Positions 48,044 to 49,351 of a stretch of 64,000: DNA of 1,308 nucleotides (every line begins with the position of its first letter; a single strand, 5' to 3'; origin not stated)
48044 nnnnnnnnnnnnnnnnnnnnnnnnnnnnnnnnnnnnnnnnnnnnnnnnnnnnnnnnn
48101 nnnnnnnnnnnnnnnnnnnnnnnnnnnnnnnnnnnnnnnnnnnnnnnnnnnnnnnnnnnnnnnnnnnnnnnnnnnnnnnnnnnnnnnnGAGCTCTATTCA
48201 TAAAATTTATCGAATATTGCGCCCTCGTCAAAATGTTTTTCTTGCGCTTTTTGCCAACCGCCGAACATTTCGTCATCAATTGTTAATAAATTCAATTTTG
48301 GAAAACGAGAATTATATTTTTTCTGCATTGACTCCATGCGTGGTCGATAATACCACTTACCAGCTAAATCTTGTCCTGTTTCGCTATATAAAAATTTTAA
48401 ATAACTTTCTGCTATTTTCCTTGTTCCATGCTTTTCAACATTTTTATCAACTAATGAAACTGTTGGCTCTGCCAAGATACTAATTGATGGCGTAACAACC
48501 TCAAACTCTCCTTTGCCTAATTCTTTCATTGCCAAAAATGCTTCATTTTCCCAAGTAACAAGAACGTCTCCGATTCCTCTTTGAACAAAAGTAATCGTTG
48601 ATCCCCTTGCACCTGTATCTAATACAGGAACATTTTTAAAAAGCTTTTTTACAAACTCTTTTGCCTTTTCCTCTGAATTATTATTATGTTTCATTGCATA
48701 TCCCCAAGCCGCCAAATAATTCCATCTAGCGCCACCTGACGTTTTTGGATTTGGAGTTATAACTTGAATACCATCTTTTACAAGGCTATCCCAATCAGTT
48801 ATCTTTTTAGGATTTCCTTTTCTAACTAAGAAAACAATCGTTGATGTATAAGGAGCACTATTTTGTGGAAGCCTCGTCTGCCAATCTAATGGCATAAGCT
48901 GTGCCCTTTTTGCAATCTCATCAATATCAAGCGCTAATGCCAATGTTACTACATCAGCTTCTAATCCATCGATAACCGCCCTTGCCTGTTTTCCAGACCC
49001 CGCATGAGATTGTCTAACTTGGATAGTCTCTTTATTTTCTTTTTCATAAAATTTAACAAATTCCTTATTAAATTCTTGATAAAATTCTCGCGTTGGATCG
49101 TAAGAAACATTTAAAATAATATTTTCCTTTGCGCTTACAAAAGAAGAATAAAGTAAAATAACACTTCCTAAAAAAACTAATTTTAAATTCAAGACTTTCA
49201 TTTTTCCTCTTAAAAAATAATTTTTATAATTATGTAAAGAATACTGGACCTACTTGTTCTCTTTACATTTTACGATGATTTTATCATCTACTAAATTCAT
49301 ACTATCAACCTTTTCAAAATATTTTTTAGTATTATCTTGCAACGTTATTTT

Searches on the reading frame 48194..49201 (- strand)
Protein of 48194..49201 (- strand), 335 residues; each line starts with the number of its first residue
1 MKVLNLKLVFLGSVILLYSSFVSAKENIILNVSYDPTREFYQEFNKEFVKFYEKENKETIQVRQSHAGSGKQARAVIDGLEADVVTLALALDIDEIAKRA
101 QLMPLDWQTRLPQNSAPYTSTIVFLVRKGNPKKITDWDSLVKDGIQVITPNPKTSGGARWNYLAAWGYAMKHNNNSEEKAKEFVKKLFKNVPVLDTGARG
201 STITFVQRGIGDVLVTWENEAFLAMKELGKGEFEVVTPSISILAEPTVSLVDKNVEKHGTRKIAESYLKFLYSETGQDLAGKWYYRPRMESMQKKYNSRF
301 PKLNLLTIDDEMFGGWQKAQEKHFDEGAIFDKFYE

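Call 80: find_encoding_contigs(protein=window:48194-49201:-, flank=10000, max_places=1)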
Protein window:48194-49201:- (335 aa): 1 contig read that carries it; 1 place shown.
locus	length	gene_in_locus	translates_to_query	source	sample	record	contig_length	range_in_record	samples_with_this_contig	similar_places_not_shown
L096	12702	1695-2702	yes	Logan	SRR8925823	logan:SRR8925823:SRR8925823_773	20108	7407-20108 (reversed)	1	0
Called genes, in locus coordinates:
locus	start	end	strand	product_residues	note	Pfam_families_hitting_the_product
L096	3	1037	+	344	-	?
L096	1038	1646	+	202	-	-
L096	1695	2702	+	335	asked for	PF13531:SBP_bac_11, PF01547:SBP_bac_1, PF13416:SBP_bac_8 (weak)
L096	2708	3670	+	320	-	PF02016:Peptidase_S66, PF17676:Peptidase_S66C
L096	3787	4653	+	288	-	PF00528:BPD_transp_1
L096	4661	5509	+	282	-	PF00528:BPD_transp_1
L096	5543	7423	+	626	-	PF00005:ABC_tran, PF13304:AAA_21 (faint)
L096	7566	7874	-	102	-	-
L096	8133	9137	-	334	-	PF00348:polyprenyl_synt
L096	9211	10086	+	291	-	PF01040:UbiA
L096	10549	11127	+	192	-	PF03923:Lipoprotein_16 (weak)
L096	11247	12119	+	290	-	-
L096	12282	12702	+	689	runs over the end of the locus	PF02922:CBM_48 (weak), PF00128:Alpha-amylase, PF02806:Alpha-amylase_C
